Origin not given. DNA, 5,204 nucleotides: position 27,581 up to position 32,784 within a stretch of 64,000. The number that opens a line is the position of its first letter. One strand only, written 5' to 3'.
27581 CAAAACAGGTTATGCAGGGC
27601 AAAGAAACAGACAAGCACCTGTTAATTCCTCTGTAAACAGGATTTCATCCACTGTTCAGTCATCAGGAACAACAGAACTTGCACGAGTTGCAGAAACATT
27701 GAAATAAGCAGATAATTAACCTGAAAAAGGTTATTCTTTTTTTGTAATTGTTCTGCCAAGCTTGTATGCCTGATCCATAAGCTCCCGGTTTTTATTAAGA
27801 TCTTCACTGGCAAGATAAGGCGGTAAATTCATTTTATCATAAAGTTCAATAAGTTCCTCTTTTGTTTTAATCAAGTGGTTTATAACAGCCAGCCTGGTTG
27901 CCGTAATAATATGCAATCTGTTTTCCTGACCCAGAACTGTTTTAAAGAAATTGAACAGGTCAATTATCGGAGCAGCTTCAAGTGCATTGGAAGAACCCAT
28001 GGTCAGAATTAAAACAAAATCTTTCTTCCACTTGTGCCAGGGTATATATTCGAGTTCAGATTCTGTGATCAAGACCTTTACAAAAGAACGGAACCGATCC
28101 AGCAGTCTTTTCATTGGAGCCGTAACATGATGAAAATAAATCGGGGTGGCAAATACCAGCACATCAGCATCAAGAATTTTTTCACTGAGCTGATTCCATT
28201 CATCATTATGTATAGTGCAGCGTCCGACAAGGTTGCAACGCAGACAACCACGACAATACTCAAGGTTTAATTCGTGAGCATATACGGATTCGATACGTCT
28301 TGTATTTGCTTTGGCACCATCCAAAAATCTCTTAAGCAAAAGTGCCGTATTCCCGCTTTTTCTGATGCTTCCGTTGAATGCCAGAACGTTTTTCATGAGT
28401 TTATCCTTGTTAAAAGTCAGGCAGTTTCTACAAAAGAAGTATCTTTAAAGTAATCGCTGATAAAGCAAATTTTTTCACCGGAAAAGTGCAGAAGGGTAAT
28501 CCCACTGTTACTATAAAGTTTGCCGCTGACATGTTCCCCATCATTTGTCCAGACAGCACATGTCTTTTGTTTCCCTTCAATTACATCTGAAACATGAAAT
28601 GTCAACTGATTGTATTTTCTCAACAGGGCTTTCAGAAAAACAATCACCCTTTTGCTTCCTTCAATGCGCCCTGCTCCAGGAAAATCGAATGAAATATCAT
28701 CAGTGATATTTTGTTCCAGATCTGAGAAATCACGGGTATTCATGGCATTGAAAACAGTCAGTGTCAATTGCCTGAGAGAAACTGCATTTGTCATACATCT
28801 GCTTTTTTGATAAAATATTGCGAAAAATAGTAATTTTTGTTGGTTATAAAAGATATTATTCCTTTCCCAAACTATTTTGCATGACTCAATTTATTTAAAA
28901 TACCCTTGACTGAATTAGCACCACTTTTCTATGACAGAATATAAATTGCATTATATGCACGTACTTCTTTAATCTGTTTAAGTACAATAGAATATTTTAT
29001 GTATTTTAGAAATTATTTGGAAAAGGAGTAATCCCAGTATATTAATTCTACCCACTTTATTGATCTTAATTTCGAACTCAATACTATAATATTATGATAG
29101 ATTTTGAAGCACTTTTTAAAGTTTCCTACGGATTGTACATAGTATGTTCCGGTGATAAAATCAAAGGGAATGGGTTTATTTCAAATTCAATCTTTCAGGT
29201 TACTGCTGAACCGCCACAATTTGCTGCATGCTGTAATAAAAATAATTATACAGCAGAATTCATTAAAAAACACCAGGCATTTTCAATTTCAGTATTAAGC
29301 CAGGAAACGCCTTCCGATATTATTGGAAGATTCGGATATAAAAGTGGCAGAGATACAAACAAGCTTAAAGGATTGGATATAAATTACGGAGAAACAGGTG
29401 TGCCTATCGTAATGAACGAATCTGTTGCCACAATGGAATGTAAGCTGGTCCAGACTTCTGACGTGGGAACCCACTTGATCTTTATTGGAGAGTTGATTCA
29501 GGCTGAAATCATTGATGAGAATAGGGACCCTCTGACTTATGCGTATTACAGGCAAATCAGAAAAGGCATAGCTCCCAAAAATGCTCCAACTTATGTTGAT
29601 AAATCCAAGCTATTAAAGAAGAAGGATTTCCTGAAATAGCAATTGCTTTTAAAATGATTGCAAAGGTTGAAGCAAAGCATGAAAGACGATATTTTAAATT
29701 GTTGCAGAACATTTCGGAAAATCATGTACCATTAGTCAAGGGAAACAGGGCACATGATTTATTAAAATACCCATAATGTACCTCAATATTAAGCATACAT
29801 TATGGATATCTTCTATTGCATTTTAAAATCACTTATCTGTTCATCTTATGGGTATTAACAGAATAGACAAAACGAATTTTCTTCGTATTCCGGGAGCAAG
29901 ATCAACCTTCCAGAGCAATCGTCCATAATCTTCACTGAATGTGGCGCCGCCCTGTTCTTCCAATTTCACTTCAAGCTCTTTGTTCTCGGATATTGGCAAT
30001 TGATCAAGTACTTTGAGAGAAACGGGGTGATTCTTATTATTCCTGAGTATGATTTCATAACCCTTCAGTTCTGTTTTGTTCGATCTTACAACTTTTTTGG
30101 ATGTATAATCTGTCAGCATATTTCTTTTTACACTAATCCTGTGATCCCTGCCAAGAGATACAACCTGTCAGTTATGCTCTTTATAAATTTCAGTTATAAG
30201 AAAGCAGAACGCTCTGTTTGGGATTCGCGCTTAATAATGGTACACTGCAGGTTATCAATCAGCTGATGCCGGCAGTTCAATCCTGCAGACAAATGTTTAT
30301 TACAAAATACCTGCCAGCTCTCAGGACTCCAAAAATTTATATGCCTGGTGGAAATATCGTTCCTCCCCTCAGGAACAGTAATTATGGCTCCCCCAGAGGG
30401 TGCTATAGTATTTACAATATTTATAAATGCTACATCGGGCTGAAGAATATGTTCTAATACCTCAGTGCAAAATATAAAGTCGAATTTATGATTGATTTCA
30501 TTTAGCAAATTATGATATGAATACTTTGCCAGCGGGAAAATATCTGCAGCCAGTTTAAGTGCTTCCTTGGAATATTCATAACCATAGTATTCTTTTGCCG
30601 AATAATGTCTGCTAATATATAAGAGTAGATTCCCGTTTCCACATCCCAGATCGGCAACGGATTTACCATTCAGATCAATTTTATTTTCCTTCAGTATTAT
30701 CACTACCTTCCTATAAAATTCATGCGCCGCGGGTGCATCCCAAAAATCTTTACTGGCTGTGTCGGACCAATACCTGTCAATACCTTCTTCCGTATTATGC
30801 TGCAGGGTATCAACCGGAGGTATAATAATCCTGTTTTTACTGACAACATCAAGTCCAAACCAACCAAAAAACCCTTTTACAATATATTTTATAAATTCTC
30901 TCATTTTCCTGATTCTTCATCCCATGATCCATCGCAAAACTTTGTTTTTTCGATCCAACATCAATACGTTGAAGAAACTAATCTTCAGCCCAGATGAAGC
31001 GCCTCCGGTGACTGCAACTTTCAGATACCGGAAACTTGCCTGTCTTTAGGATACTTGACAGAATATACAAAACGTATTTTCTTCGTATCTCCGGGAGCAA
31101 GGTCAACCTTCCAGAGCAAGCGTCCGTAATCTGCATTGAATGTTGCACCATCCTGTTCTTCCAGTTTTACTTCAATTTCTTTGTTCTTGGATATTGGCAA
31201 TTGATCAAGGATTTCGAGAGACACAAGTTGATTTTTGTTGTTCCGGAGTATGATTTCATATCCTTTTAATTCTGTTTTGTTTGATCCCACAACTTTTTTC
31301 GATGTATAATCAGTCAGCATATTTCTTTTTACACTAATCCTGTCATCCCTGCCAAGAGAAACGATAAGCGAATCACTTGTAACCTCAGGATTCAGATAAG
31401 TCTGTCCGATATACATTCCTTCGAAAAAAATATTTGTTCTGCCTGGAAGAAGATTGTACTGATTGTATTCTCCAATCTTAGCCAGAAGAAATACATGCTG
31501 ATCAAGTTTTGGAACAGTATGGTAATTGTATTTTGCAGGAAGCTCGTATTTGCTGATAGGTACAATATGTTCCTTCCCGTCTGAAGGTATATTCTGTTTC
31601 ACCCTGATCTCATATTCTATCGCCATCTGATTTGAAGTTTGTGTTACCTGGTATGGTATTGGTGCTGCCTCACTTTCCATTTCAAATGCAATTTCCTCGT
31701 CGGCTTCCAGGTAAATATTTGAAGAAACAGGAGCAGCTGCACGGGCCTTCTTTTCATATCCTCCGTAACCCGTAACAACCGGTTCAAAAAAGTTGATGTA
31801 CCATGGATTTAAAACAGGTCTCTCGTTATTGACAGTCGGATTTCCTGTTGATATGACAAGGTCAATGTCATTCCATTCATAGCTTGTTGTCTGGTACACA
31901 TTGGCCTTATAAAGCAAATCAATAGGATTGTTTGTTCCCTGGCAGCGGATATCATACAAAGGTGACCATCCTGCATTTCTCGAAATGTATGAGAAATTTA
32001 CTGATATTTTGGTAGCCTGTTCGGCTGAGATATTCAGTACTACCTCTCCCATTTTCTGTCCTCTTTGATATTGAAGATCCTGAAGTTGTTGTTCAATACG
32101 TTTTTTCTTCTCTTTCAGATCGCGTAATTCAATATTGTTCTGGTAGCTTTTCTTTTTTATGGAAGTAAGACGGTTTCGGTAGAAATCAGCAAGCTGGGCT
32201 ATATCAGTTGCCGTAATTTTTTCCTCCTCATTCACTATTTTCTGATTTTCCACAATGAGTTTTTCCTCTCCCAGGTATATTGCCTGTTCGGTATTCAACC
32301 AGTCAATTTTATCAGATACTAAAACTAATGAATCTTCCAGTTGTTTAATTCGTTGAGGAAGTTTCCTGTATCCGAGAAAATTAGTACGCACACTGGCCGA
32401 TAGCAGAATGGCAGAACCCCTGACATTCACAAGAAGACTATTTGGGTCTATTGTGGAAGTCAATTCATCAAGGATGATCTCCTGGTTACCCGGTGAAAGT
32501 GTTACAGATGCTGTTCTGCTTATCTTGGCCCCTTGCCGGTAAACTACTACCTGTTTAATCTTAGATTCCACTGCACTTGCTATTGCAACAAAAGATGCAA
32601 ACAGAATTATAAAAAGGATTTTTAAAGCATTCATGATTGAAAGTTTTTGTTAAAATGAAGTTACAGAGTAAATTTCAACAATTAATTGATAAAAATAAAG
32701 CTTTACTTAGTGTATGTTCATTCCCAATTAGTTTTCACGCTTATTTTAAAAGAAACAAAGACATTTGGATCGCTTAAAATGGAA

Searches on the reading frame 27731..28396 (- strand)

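Call 33: search_protein_families(library=pfam, proteins=[window:27731-28396:-], max_evalue=0.00001)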
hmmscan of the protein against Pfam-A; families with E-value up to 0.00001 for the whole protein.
window:27731-28396:- (221 aa): 2 families
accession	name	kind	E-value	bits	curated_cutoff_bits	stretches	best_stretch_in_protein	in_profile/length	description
PF03358.20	FMN_red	-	8.8e-21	74.5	24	1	3-151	2-132/152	NADPH-dependent FMN reductase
PF02525.22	Flavodoxin_2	-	2.5e-09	37.6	27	1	2-153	1-160/198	Flavodoxin-like fold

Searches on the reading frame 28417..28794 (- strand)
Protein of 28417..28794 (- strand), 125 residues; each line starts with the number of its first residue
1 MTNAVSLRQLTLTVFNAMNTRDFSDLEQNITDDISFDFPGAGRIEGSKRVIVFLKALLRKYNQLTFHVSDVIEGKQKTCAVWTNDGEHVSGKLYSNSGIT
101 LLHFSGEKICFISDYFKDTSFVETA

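Call 33: search_protein_families(library=pfam, proteins=[window:28417-28794:-], max_evalue=0.00001)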
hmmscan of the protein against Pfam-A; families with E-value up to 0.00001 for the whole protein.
window:28417-28794:- (125 aa): 2 families
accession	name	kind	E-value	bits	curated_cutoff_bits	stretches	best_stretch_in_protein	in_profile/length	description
PF12680.13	SnoaL_2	-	1.7e-12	48.3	27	1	15-110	5-100/102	SnoaL-like domain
PF07366.18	SnoaL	-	3.7e-09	36.9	28.4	1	16-109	9-110/126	SnoaL-like polyketide cyclase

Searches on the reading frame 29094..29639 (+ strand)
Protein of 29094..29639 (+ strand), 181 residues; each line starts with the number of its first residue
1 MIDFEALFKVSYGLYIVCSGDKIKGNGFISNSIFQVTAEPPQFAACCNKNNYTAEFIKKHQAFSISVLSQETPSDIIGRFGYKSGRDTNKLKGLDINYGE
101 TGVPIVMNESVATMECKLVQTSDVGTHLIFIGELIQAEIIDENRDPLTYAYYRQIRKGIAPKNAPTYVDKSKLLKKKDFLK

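Call 33: search_protein_families(library=pfam, proteins=[window:29094-29639:+], max_evalue=0.00001)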
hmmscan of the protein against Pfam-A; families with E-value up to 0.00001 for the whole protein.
window:29094-29639:+ (181 aa): 1 family
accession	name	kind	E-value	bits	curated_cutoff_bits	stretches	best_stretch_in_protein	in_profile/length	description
PF01613.24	Flavin_Reduct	-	8.3e-34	117.4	27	1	9-150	3-145/153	Flavin reductase like domain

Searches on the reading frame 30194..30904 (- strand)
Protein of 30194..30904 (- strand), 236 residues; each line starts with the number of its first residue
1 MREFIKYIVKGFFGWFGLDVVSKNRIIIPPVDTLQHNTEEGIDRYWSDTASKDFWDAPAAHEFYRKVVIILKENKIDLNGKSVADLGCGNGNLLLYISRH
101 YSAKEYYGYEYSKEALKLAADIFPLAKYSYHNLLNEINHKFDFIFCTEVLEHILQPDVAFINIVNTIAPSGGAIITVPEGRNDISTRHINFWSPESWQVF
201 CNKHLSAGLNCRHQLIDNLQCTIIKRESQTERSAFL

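Call 33: search_protein_families(library=pfam, proteins=[window:30194-30904:-], max_evalue=0.00001)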
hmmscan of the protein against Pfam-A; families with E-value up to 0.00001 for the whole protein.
window:30194-30904:- (236 aa): 5 families
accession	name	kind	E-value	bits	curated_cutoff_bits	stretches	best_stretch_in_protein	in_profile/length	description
PF13489.12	Methyltransf_23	-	3.4e-14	53.3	27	1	76-196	19-139/164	Methyltransferase domain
PF08242.18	Methyltransf_12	-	6.1e-12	46.6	30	1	85-171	2-96/98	Methyltransferase domain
PF08241.18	Methyltransf_11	-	2.5e-10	41.3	21.2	1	85-174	2-94/95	Methyltransferase domain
PF13847.12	Methyltransf_31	-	5.3e-10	39.6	27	1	80-179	4-113/145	Methyltransferase domain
PF13649.12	Methyltransf_25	-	1.6e-09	38.7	27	1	83-171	1-97/97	Methyltransferase domain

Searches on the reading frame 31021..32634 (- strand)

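Call 33: search_protein_families(library=pfam, proteins=[window:31021-32634:-], max_evalue=0.00001)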
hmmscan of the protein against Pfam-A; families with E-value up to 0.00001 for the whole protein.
window:31021-32634:- (537 aa): 2 families
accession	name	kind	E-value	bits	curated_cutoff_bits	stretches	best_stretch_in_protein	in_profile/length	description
PF13598.12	DUF4139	-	5.1e-55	186.8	31.8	1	213-530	2-205/205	Domain of unknown function (DUF4139)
PF13600.11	DUF4140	-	3.6e-16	59.8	27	1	29-119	1-90/98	N-terminal domain of unknown function (DUF4140)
